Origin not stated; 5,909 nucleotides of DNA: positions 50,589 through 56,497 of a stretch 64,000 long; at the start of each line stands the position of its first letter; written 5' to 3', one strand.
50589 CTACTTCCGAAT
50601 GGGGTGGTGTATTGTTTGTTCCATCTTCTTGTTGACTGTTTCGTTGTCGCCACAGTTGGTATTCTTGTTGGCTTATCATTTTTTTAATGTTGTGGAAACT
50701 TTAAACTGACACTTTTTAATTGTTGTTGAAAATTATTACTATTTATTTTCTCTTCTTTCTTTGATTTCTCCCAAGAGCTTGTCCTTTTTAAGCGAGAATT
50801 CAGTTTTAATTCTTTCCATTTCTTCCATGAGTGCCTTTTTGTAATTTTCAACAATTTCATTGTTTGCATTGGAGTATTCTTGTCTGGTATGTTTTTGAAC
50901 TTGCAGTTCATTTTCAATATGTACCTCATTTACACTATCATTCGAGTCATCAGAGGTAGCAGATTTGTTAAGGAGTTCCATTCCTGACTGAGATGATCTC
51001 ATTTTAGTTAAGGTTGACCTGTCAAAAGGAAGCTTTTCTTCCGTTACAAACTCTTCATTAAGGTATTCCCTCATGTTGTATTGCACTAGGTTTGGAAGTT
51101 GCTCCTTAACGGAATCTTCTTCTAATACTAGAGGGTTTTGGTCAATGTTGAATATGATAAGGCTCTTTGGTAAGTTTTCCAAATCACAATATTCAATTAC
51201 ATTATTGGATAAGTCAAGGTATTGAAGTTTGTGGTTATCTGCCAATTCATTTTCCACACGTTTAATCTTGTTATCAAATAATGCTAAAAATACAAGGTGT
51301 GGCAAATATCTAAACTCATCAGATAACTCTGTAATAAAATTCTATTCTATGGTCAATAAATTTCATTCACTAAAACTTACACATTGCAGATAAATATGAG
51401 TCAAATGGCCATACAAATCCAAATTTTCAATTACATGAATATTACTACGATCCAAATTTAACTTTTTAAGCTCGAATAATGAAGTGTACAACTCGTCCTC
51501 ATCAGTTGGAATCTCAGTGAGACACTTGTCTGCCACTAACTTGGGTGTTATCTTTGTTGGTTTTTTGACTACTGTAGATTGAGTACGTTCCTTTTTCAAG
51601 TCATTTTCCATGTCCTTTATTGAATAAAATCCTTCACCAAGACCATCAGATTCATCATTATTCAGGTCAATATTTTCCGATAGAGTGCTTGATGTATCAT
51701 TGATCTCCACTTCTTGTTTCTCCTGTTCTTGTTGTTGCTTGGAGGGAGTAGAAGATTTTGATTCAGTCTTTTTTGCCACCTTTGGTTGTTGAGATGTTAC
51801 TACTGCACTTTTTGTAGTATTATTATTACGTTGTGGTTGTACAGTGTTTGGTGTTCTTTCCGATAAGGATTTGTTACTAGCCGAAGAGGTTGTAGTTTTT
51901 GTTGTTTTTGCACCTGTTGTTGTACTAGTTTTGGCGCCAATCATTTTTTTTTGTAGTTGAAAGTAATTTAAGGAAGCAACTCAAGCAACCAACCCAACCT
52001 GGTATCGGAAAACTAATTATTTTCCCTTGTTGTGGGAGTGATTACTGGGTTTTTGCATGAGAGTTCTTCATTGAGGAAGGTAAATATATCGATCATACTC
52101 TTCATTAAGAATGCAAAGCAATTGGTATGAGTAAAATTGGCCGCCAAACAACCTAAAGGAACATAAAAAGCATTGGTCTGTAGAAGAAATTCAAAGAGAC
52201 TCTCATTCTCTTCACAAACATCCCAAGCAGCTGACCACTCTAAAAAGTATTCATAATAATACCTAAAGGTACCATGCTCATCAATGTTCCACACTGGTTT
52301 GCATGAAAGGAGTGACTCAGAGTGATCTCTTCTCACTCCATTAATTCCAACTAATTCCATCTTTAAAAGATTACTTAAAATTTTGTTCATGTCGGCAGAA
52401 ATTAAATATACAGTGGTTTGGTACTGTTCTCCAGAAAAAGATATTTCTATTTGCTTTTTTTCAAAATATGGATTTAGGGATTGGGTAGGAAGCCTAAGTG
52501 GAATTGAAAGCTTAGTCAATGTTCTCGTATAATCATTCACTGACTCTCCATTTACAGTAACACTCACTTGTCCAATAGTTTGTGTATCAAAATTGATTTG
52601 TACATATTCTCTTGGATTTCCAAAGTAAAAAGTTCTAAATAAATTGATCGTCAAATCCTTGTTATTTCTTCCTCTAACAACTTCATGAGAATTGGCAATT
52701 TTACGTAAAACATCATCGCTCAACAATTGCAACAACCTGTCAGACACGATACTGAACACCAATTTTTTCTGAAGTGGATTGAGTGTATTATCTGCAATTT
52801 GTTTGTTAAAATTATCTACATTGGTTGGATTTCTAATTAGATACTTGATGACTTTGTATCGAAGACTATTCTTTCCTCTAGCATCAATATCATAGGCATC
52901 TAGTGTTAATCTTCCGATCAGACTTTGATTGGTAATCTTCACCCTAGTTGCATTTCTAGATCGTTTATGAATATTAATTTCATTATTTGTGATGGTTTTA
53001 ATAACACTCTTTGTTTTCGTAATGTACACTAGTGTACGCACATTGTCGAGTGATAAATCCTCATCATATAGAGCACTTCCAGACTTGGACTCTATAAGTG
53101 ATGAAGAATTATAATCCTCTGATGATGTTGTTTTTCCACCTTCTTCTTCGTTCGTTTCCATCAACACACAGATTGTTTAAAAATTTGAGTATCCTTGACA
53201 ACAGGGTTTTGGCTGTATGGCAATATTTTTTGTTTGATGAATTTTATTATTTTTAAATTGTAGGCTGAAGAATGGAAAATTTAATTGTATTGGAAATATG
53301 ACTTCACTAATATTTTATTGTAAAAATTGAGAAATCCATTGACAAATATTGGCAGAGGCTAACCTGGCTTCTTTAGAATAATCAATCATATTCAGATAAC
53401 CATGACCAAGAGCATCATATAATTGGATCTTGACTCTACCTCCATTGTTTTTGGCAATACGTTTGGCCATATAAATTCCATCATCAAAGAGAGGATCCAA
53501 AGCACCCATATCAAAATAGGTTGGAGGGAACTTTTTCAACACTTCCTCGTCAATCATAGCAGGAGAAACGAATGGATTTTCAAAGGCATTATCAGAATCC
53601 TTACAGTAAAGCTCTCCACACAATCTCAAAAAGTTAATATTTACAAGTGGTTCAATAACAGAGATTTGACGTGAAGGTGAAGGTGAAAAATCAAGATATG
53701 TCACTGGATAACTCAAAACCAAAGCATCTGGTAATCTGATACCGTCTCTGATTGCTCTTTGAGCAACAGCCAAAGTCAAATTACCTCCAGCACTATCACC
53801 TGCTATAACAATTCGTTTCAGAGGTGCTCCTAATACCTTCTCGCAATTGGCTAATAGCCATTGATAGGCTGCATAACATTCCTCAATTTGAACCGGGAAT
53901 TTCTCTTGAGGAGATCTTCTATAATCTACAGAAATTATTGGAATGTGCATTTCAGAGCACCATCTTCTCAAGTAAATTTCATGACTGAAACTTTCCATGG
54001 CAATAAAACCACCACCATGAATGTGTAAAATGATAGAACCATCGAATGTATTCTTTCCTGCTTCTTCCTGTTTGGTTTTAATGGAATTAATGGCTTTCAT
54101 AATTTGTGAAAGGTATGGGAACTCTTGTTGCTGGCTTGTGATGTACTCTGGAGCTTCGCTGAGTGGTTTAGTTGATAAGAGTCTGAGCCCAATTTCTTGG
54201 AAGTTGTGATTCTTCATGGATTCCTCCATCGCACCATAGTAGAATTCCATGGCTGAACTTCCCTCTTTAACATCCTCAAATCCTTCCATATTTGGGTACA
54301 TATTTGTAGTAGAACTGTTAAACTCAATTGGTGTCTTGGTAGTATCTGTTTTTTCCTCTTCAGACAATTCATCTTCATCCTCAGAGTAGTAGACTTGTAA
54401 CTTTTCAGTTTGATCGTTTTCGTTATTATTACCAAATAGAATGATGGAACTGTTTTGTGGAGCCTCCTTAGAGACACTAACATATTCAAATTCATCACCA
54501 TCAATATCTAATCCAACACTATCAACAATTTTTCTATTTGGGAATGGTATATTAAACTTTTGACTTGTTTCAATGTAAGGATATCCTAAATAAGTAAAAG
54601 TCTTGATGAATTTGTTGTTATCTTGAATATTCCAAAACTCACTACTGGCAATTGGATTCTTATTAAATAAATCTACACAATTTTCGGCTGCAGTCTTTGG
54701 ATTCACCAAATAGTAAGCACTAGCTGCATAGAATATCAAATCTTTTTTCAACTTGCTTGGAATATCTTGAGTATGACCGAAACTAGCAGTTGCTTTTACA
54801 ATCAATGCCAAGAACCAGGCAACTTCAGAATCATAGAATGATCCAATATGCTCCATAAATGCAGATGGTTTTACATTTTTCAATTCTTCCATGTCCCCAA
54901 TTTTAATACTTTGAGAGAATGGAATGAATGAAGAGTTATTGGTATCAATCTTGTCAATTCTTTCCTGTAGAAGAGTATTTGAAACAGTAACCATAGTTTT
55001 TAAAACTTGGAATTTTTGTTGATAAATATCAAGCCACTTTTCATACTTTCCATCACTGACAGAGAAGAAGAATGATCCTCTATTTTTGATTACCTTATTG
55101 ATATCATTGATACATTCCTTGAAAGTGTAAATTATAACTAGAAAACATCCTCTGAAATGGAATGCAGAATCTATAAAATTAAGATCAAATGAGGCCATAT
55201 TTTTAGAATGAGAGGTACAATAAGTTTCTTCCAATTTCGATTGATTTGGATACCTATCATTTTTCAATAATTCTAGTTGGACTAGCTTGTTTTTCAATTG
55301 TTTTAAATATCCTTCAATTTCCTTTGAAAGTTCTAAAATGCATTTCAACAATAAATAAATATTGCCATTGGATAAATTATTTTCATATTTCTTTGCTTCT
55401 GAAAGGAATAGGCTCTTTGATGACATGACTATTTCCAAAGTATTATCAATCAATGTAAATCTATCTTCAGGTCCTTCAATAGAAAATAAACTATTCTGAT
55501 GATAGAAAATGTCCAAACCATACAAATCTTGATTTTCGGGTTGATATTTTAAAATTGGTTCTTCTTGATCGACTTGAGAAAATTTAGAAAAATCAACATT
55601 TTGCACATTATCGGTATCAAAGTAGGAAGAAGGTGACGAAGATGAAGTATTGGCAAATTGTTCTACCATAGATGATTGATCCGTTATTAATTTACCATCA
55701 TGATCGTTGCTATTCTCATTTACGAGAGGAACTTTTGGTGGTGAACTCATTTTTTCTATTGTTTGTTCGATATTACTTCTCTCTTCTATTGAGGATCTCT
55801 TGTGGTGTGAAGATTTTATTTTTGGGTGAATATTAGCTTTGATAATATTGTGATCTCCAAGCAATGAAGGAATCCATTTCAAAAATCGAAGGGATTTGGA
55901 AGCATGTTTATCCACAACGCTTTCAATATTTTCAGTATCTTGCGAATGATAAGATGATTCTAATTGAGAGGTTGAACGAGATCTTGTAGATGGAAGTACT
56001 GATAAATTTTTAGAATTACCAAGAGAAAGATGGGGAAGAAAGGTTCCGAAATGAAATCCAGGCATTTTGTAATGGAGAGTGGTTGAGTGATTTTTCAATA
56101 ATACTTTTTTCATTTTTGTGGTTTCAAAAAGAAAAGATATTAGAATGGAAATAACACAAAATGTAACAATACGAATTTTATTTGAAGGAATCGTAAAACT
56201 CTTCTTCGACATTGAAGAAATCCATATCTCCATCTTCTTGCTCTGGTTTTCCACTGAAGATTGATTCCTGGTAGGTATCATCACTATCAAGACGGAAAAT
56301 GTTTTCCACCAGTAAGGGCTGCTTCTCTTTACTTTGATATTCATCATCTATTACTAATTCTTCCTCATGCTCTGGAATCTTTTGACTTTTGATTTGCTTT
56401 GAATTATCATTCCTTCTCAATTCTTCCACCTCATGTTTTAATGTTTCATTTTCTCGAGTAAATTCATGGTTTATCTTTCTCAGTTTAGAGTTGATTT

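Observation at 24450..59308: Recurrent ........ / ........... (E2F-type) motif just upstream of four start codons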

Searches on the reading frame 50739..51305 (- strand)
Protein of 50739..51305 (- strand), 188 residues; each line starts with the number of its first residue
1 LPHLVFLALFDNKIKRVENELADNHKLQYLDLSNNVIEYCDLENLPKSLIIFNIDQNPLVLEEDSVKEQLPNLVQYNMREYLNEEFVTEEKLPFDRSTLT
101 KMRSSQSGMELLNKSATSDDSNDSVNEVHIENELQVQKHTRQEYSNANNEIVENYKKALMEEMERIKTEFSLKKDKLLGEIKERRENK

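Call 21: search_protein_families(library=pfam, proteins=[window:50739-51305:-], max_evalue=0.01)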
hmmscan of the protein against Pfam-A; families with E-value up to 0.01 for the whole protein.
window:50739-51305:- (188 aa): 3 families
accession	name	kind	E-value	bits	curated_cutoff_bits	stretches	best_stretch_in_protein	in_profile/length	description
PF12799.13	LRR_4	-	3.5e-05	24.4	27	1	2-46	1-43/44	Leucine Rich repeats (2 copies)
PF13855.12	LRR_8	-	0.00072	19.7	27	1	1-37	24-61/61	Leucine rich repeat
PF13516.12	LRR_6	-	0.0015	18.9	23.4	0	24-38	2-16/24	Leucine Rich repeat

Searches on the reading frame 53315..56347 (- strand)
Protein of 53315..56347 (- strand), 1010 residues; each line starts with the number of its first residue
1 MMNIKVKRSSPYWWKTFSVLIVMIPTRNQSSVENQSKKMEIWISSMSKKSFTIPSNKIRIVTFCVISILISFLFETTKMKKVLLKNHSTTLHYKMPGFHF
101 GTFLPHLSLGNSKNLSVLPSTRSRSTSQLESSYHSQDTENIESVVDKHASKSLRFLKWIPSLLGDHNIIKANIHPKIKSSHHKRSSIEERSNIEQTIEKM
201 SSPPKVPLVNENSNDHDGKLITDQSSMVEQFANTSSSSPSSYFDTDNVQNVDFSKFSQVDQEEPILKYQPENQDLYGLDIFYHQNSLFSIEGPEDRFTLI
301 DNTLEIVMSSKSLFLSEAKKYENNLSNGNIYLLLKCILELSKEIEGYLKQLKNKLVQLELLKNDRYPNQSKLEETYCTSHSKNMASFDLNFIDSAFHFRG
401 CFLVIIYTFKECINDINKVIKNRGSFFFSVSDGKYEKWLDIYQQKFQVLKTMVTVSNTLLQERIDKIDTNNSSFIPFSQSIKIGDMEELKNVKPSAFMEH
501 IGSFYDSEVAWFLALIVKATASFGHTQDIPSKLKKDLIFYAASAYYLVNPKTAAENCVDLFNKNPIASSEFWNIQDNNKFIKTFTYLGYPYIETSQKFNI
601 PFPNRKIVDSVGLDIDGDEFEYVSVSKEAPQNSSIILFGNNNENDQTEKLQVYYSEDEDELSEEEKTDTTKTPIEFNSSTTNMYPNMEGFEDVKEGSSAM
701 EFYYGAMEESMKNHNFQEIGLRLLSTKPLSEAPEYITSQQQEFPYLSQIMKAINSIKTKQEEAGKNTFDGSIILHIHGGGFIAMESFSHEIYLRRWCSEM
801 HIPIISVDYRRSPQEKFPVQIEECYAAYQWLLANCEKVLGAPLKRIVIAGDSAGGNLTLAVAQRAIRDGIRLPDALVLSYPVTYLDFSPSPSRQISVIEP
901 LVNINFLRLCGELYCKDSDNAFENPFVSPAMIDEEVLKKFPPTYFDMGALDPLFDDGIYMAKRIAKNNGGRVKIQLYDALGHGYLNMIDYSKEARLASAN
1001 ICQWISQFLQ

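Call 22: search_protein_families(library=pfam, proteins=[window:53315-56347:-], max_evalue=0.01)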
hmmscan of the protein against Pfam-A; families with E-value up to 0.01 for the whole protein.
window:53315-56347:- (1010 aa): 3 families
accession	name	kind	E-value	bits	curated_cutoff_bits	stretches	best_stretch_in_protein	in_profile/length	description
PF07859.19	Abhydrolase_3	-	2.9e-48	164.9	25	1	773-985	1-209/210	alpha/beta hydrolase fold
PF20434.5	BD-FAE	-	1.5e-13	51.2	26.8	1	771-862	14-107/215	BD-FAE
PF06350.17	HSL_N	-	4.5e-06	26.4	25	1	376-602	44-264/306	Hormone-sensitive lipase (HSL) N-terminus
